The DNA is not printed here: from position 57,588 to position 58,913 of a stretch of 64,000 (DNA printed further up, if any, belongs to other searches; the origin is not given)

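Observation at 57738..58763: Glutamate racemase homologue carrying a lipoprotein export signal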

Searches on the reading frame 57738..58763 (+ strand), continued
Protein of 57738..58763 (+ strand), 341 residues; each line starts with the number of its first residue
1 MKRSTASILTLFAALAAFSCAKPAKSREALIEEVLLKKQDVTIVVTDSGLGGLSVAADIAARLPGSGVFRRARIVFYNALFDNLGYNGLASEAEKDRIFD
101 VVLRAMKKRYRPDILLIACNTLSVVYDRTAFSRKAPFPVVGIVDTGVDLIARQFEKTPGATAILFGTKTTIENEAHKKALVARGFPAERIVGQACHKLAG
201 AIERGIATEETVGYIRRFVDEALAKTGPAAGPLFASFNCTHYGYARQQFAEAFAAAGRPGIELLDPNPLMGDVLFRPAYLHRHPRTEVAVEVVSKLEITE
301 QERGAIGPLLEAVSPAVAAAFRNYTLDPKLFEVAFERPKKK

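Call 11: find_encoding_contigs(protein=P0012, flank=8000, max_places=3)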
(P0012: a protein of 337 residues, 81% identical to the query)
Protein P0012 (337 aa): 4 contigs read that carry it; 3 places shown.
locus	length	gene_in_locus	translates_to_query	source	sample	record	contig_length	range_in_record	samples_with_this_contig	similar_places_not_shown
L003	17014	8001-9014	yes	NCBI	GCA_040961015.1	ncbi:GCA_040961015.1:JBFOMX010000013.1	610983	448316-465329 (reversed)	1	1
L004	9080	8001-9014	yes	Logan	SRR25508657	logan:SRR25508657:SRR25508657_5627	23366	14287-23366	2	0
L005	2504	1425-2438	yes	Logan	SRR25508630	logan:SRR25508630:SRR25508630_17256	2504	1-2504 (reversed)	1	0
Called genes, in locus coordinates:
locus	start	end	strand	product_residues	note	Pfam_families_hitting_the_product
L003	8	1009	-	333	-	PF00392:GntR, PF27163:YmtS_Ross (faint)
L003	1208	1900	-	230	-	PF11350:DUF3152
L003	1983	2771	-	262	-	-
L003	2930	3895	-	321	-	PF13424:TPR_12 (weak), PF13432:TPR_16, PF12895:ANAPC3 (weak), PF14559:TPR_19, PF00515:TPR_1 (weak), PF07719:TPR_2 (weak), PF13428:TPR_14 (weak), PF13371:TPR_9 (weak), +10 more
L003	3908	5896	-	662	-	PF20094:GWxTD_dom, PF13428:TPR_14 (faint), PF00515:TPR_1 (faint), PF07719:TPR_2 (faint), PF12895:ANAPC3 (faint), PF13424:TPR_12 (faint), PF23914:TPR_CcmH_CycH (weak), PF14559:TPR_19, +2 more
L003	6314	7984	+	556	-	PF01019:G_glu_transpept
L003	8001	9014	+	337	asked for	PF01177:Asp_Glu_race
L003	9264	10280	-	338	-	PF22564:HAAS (weak)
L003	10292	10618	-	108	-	PF03551:PadR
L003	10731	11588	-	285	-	PF01145:Band_7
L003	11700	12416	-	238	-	PF00106:adh_short, PF08659:KR, PF13561:adh_short_C2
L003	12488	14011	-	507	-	PF00221:Lyase_aromatic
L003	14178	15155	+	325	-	PF01073:3Beta_HSD, PF01370:Epimerase, PF02719:Polysacc_synt_2 (weak), PF04321:RmlD_sub_bind, PF16363:GDP_Man_Dehyd, PF07993:NAD_binding_4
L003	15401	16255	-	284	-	PF17284:Spermine_synt_N, PF01564:Spermine_synth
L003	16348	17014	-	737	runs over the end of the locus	PF08486:SpoIID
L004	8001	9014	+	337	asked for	PF01177:Asp_Glu_race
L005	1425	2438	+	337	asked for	PF01177:Asp_Glu_race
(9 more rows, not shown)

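Call 12: find_encoding_contigs(protein=P0026, flank=8000, max_places=3)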
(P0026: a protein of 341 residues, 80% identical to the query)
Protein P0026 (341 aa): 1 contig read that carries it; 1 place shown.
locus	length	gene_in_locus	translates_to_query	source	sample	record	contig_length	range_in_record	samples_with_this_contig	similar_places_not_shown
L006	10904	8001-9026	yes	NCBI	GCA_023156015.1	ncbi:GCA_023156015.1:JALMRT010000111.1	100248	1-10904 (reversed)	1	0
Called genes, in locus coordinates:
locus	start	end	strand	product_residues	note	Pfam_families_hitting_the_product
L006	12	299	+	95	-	PF00076:RRM_1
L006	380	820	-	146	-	-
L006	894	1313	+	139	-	-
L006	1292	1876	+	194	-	PF02633:Creatininase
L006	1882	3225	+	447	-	PF00089:Trypsin, PF13365:Trypsin_2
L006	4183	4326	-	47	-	-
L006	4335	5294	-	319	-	PF06808:DctM (weak)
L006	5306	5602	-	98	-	-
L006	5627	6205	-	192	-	PF19823:DUF6305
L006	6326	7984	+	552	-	PF01019:G_glu_transpept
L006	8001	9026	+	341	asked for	PF01177:Asp_Glu_race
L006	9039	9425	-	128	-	PF01979:Amidohydro_1, PF07969:Amidohydro_3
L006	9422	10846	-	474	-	PF07969:Amidohydro_3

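Call 13: find_encoding_contigs(protein=P0061, flank=6000, max_places=2)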
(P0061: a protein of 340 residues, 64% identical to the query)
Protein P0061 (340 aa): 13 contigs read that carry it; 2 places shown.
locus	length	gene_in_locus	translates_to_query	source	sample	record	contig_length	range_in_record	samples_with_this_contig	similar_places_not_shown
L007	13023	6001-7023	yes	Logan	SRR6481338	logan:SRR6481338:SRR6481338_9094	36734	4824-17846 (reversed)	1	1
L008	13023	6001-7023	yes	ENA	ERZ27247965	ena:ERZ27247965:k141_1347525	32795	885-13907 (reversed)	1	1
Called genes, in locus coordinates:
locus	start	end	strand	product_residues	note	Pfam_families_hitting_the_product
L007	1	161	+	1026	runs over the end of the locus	PF13620:CarboxypepD_reg, PF13715:CarbopepD_reg_2 (weak)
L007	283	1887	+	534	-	PF03417:AAT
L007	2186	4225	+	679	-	PF00884:Sulfatase, PF01663:Phosphodiest, PF16347:SGSH_C (weak), PF00515:TPR_1, PF07719:TPR_2, PF13181:TPR_8 (weak), PF13414:TPR_11, PF13432:TPR_16, +16 more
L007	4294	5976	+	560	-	PF01019:G_glu_transpept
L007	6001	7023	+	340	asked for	PF01177:Asp_Glu_race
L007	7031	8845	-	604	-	PF07969:Amidohydro_3, PF01979:Amidohydro_1 (weak)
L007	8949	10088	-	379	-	PF24827:AstE_AspA_cat (faint)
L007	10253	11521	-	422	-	PF03553:Na_H_antiporter (weak), PF06808:DctM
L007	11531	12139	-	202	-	PF19823:DUF6305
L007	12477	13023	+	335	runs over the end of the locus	-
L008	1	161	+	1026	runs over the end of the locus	PF13620:CarboxypepD_reg, PF13715:CarbopepD_reg_2 (weak)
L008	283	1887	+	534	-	PF03417:AAT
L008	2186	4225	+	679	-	PF00884:Sulfatase, PF01663:Phosphodiest, PF16347:SGSH_C (weak), PF00515:TPR_1, PF07719:TPR_2, PF13181:TPR_8 (weak), PF13414:TPR_11, PF13432:TPR_16, +16 more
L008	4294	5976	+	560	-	PF01019:G_glu_transpept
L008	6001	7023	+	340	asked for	PF01177:Asp_Glu_race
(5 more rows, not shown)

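Call 14: find_encoding_contigs(protein=P0073, flank=6000, max_places=2)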
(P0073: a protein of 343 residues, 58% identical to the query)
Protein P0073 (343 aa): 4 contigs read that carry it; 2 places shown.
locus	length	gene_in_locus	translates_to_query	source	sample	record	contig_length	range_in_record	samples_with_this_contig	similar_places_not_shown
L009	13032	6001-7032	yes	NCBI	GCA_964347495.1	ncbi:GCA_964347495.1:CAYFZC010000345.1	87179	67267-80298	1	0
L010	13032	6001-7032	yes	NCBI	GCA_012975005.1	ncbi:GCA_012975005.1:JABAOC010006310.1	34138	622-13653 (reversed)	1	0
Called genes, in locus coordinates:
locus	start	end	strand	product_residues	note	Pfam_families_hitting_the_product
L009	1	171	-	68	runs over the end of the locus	-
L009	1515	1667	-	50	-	-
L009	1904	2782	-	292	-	PF00483:NTP_transferase, PF12804:NTP_transf_3 (weak)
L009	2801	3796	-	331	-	PF00288:GHMP_kinases_N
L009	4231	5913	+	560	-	PF01019:G_glu_transpept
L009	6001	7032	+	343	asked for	PF01177:Asp_Glu_race (weak)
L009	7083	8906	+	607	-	PF01019:G_glu_transpept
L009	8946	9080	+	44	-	-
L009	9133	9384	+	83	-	-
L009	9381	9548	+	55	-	-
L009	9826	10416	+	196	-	-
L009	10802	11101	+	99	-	-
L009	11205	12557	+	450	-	PF13180:PDZ_2, PF17820:PDZ_6 (weak), PF02129:Peptidase_S15, PF00561:Abhydrolase_1, PF12697:Abhydrolase_6, PF00326:Peptidase_S9 (weak), PF12146:Hydrolase_4, PF01738:DLH (faint), +1 more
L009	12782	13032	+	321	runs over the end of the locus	-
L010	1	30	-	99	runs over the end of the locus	-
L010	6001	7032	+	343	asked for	PF01177:Asp_Glu_race (weak)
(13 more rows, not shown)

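Call 15: find_encoding_contigs(protein=P0114, flank=6000, max_places=2)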
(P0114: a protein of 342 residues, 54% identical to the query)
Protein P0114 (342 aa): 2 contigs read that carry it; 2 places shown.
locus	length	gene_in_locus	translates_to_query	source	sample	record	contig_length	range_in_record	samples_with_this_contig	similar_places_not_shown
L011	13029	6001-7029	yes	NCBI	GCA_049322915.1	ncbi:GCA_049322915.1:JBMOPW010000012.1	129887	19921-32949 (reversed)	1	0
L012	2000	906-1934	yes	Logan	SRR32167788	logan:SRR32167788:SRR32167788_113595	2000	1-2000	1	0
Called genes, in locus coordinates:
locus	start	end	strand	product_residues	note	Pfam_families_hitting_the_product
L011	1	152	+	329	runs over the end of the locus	-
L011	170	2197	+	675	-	PF08308:PEGA (weak)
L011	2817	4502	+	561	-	PF01019:G_glu_transpept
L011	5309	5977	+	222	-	PF09365:DUF2461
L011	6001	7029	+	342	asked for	PF01177:Asp_Glu_race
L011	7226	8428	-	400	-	PF01411:tRNA-synt_2c, PF07973:tRNA_SAD, PF02272:DHHA1 (weak)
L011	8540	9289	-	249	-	PF01145:Band_7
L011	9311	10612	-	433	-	PF00574:CLP_protease (weak), PF25145:NfeD1b_N, PF24961:NfeD_membrane, PF01957:NfeD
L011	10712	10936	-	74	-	PF11146:DUF2905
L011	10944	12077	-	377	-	PF03576:Peptidase_S58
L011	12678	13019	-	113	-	PF01740:STAS, PF13466:STAS_2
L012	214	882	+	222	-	PF09365:DUF2461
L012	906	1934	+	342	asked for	PF01177:Asp_Glu_race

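Call 16: find_encoding_contigs(protein=P0090, flank=6000, max_places=2)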
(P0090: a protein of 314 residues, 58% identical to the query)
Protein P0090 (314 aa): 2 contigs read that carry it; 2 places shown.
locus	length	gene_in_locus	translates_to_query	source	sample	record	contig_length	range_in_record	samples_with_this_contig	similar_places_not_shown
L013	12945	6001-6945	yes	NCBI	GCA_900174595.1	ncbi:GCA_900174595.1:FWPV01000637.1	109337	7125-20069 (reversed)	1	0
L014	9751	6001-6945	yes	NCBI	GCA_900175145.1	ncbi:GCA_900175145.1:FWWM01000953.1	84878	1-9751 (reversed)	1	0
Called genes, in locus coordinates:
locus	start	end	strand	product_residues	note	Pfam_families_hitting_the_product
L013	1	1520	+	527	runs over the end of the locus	PF02638:GHL10, PF13200:DUF4015 (weak), PF25833:Fn3_SaeA_3rd (weak)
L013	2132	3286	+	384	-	PF20583:DUF6786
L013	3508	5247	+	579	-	PF01019:G_glu_transpept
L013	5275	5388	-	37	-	-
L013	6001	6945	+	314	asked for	PF01177:Asp_Glu_race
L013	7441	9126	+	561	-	PF01019:G_glu_transpept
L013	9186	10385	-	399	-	PF01411:tRNA-synt_2c, PF07973:tRNA_SAD, PF02272:DHHA1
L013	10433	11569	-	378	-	-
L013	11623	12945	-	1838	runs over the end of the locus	PF22067:Cep192_D3 (faint), PF22073:Cep192_D4 (faint), PF22544:HYDIN_VesB_CFA65-like_Ig (faint), PF13860:FlgD_ig (weak)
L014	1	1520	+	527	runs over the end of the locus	PF02638:GHL10, PF13200:DUF4015 (weak), PF25833:Fn3_SaeA_3rd (weak)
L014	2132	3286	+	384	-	PF20583:DUF6786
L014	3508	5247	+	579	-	PF01019:G_glu_transpept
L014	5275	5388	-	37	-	-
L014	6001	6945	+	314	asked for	PF01177:Asp_Glu_race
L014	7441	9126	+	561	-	PF01019:G_glu_transpept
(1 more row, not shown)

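Call 25: find_related_loci(query=A1, collection=genome_contigs, flank=6000)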
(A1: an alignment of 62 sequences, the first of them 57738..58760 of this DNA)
Query A1 (341 aa) in genome_contigs; peptide patterns used: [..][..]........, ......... (x = any residue, [..] = any of these).
490 stretches matched a pattern; 476 encode a relative of the query (tblastn E <= 1e-3); the best 80 are kept; 80 distinct loci.
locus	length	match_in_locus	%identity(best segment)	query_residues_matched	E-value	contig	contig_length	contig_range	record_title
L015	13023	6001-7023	93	1-341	0e+0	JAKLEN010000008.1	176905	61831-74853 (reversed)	MAG: Acidobacteria bacterium isolate RA.bin134 RA.bin134_8, whole genome shotgun sequence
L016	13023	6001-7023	87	1-341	0e+0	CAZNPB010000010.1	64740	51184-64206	MAG TPA_asm: uncultured Eubacteriales bacterium isolate SRP192927_co7_43 genome assembly, contig: NODE_545_length_64740_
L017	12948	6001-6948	84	20-335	8e-178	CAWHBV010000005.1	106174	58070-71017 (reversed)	MAG: uncultured bacterium isolate MFD00905.bin.2.87 genome assembly, contig: contig_17475, whole genome shotgun sequence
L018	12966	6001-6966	81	20-341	3e-176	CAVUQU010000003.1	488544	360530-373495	MAG: uncultured bacterium isolate MFD09730.bin.2.49 genome assembly, contig: contig_23023, whole genome shotgun sequence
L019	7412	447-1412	81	20-341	5e-175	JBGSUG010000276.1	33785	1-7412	MAG: Candidatus Aminicenantales bacterium isolate JTS-AC427 k141_3203071, whole genome shotgun sequence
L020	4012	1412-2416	79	1-335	8e-180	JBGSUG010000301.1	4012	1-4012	MAG: Candidatus Aminicenantales bacterium isolate JTS-AC427 k141_4353659, whole genome shotgun sequence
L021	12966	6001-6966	81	19-340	5e-173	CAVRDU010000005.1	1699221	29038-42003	MAG: Candidatus Aminicenantes bacterium isolate MFD09964.bin.2.24 genome assembly, contig: contig_8829, whole genome sho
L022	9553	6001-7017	81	1-336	2e-172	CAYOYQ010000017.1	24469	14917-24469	MAG TPA_asm: uncultured Eubacteriales bacterium isolate SRP098346_co1_98 genome assembly, contig: NODE_1724_length_24469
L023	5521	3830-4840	58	1-336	3e-134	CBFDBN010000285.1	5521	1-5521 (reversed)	MAG TPA_asm: uncultured bacterium isolate SRR26215676_binner13_Refined_113 genome assembly, contig: ERZ25073495.18781, w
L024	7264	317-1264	58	25-340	4e-123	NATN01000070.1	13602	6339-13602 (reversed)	MAG: candidate division KSB1 bacterium 4484_87 ex4484_87_scaffold_5375, whole genome shotgun sequence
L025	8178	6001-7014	56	1-339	5e-122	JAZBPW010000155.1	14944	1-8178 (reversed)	MAG: candidate division KSB1 bacterium isolate bin.127 k117_8093654, whole genome shotgun sequence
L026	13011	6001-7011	54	1-336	4e-119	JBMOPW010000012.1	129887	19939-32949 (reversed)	MAG: Candidatus Zhuqueibacterota bacterium isolate Betzabe_MAG138 MAG138_12, whole genome shotgun sequence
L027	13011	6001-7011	54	1-336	1e-117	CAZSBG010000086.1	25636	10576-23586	MAG TPA_asm: uncultured Cytophagia bacterium isolate SRP141376_co4_290 genome assembly, contig: NODE_3464_length_25636_c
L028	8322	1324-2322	56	2-331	4e-118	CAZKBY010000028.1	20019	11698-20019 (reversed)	MAG TPA_asm: uncultured Eubacteriales bacterium isolate binchicken_co274_232 genome assembly, contig: NODE_6940_length_2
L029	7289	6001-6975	54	11-336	2e-114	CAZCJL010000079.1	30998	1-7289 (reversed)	MAG TPA_asm: uncultured Cytophagia bacterium isolate SRP141376_co4_213 genome assembly, contig: NODE_2642_length_30998_c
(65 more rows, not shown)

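Call 28: predict_structure(alignment_id=A1)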
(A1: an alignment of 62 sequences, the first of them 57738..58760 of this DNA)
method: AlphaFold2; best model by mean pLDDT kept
length: 341 residues; sequences in the alignment: 62
mean_pLDDT: 93.7   pTM: 0.89
mean pLDDT of the five models: 93.7, 93.4, 93.0, 92.9, 92.3
residues with pLDDT >= 90: 298; 70-90: 20; 50-70: 21; < 50: 2
segments of 3 or more residues with pLDDT < 50: none
pLDDT, mean of each block of 10 residues (from residue 1): 63 63 81 97 98 98 98 98 92 96 98 98 96 92 97 97 97 97 97 96 98 99 86 95 98 97 96 97 98 98 97 98 98 85 49
secondary structure, 60 per line:
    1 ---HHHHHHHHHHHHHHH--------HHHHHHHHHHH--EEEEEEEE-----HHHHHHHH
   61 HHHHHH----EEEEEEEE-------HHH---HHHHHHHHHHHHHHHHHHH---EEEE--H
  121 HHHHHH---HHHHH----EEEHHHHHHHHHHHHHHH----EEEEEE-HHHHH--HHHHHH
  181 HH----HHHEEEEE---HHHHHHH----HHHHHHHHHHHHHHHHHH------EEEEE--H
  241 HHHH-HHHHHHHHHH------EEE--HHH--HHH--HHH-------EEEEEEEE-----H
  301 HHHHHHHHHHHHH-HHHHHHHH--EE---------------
elements in order: H4-18 H27-37 E40-47 H53-66 E71-78 H92-110 E114-117 H120-126 H130-134 E139-141 H142-156 E161-166 H168-172 H175-182 E190-194 H198-204 H209-226 E233-237 H240-244 H246-255 E262-264 E287-294 H300-313 H315-322

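Call 32: fold_search(model_id=the predicted structure, library=pdb)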
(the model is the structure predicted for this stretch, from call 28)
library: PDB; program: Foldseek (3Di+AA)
matches with E <= 10: 1441; with E <= 0.001: 62
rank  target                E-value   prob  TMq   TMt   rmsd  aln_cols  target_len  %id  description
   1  5ijw_B                4.8e-12  1.00  0.57  0.69  10.1       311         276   22  Glutamate Racemase (MurI) from Mycobacterium smegmatis with bound D-glutamate, 1.8 Angstrom resolution, X-ray diffract (released 2016-05-25)
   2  3out_A                1.2e-11  1.00  0.60  0.75   3.8       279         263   19  Crystal structure of glutamate racemase from Francisella tularensis subsp. tularensis SCHU S4 in complex with D-glutam (released 2010-09-29)
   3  8eb3_B                1.4e-11  1.00  0.59  0.77   3.9       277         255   20  Crystal structure of glutamate racemase from Helicobacter pylori in complex with a fragment (released 2023-09-13)
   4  7uj5_A                1.5e-11  1.00  0.59  0.77   3.9       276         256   20  Crystal structure of glutamate racemase from Helicobacter pylori in complex with D-glutamate (released 2023-04-05)
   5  5ijw_A                2.0e-11  1.00  0.60  0.73   5.2       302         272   22  Glutamate Racemase (MurI) from Mycobacterium smegmatis with bound D-glutamate, 1.8 Angstrom resolution, X-ray diffract (released 2016-05-25)
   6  2jfz_B                2.6e-11  1.00  0.58  0.78   3.9       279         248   22  Crystal structure of Helicobacter pylori glutamate racemase in complex with D-Glutamate and an inhibitor (released 2007-07-03)
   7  8eb3_A                4.8e-11  1.00  0.60  0.78   3.9       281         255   19  Crystal structure of glutamate racemase from Helicobacter pylori in complex with a fragment (released 2023-09-13)
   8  2w4i_B                6.1e-11  1.00  0.58  0.76   4.3       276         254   22  Crystal structure of Helicobacter pylori glutamate racemase in complex with D-Glutamate and an inhibitor (released 2008-12-09)
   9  3uhp_A                6.1e-11  1.00  0.53  0.69   4.7       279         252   22  Crystal Structure of Glutamate Racemase from Campylobacter jejuni subsp. jejuni (released 2012-05-30)
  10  8udi_B                6.8e-11  1.00  0.58  0.77   4.1       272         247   22  Crystal structure of Helicobacter pylori glutamate racemase bound to D-glutamate and a crystallographic artifact (released 2024-10-09)
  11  2gzm_A                7.7e-11  1.00  0.62  0.77   4.0       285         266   20  Crystal Structure of the Glutamate Racemase from Bacillus anthracis (released 2007-05-29)
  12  5w1q_A                9.1e-11  1.00  0.60  0.79   3.7       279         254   19  Crystal structure of alternate isoform of glutamate racemase from Helicobacter pylori bound to D-glutamate (released 2017-06-21)
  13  3uho_A                1.2e-10  1.00  0.57  0.75   4.1       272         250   19  Crystal Structure of Glutamate Racemase from Campylobacter jejuni subsp. jejuni (released 2012-05-30)
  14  8tba_A                1.4e-10  1.00  0.58  0.78   3.8       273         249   20  Crystal structure of Helicobacter pylori glutamate racemase bound to D-glutamate and a crystallographic artifact (released 2024-07-03)
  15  2dwu_B                1.5e-10  1.00  0.61  0.77   3.8       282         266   19  Crystal Structure of Glutamate Racemase Isoform RacE1 from Bacillus anthracis (released 2007-06-19)
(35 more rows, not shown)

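Call 36: search_protein_families(library=ncbifam, alignment_id=A1, max_evalue=0.01)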
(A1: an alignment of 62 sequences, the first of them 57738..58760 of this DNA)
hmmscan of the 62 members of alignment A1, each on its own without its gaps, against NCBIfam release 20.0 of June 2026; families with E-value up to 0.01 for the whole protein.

A. member 1, window:57738-58760:+ (341 aa): 4 families
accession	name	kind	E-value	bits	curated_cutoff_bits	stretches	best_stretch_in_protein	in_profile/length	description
TIGR00067.1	glut_race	equivalog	5.2e-19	68.6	146.65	1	43-253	1-194/251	glutamate racemase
NF002035.0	PRK00865.1-3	equivalog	9.6e-11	41.7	328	1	41-252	4-197/267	glutamate racemase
NF002034.1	PRK00865.1-1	equivalog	2.1e-10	40.3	408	1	43-247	1-189/260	glutamate racemase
TIGR00035.1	asp_race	subfamily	9e-05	22.2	93.1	1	72-185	37-144/236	amino acid racemase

B. families by the number of members that match (of 62 scanned): 9 families
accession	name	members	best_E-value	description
TIGR00067.1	glut_race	62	5.4e-25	glutamate racemase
NF002035.0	PRK00865.1-3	62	1.2e-18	glutamate racemase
NF002034.1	PRK00865.1-1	62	5.4e-11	glutamate racemase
TIGR00035.1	asp_race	50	8.9e-09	amino acid racemase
NF052483.1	racemase_CuyB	14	6e-06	cysteate racemase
TIGR04066.1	nat_prod_clost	5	0.00052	TIGR04066 family peptide maturation system protein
NF052675.1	XAC1346_fam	1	0.0025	XAC1346 family secretion chaperone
NF010337.0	PRK13766.1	1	0.0076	Hef nuclease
NF047653.1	OMPLoa22Lepto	1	0.0085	OmpA family outer membrane lipoprotein Loa22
